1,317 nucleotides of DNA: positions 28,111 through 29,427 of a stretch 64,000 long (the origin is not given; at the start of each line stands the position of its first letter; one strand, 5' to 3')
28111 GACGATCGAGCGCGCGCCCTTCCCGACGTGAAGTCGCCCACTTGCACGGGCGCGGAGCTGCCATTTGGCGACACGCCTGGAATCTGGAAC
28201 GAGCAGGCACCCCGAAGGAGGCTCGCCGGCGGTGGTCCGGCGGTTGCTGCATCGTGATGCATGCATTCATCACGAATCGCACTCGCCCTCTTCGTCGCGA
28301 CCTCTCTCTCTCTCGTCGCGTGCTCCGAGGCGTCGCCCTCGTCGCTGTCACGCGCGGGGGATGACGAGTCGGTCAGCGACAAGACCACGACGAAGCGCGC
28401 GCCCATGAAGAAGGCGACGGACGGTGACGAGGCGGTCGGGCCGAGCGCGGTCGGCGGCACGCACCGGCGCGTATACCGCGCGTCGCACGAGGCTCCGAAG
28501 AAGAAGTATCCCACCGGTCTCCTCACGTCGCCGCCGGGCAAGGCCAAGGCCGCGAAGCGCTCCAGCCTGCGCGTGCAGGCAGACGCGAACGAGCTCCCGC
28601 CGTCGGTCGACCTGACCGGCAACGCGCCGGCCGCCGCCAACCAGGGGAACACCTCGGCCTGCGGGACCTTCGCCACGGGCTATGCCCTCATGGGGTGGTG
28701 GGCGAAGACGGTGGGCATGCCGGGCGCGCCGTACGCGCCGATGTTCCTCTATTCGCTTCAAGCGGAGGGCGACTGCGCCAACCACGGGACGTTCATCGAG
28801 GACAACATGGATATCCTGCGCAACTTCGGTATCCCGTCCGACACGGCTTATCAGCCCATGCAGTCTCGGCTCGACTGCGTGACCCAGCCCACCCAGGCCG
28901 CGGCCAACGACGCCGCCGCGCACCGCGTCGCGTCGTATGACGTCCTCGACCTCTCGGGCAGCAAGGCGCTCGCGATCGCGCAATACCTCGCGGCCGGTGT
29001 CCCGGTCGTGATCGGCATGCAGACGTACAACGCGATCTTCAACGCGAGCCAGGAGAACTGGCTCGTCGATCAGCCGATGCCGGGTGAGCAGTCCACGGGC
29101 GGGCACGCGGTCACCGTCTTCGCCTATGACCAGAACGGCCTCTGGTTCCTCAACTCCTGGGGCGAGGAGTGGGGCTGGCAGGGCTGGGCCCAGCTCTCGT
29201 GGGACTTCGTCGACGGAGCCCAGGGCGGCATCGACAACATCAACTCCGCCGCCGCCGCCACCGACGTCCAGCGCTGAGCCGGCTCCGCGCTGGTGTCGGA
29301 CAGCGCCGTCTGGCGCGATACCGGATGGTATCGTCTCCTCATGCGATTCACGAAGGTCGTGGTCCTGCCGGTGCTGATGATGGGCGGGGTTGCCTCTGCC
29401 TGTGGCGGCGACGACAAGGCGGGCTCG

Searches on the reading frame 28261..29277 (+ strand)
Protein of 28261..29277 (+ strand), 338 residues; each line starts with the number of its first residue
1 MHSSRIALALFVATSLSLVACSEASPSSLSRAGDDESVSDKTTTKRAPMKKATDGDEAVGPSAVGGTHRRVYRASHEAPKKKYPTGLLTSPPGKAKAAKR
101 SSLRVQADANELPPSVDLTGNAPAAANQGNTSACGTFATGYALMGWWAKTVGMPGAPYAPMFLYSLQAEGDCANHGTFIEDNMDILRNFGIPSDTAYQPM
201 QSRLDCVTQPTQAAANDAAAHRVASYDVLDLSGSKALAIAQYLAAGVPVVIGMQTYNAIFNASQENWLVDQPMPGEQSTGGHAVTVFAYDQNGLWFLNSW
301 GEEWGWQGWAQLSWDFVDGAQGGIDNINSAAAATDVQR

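Call 98: search_protein_families(library=pfam, proteins=[window:28261-29277:+], max_evalue=0.001)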
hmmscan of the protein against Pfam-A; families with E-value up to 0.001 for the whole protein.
window:28261-29277:+ (338 aa): 2 families
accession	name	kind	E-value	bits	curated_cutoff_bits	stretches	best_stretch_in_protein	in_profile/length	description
PF00112.29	Peptidase_C1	-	2.7e-08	34.6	20.7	1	123-313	15-203/220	Papain family cysteine protease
PF13529.12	Peptidase_C39_2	-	0.00017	22.6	24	1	202-295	61-138/143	Peptidase_C39 like family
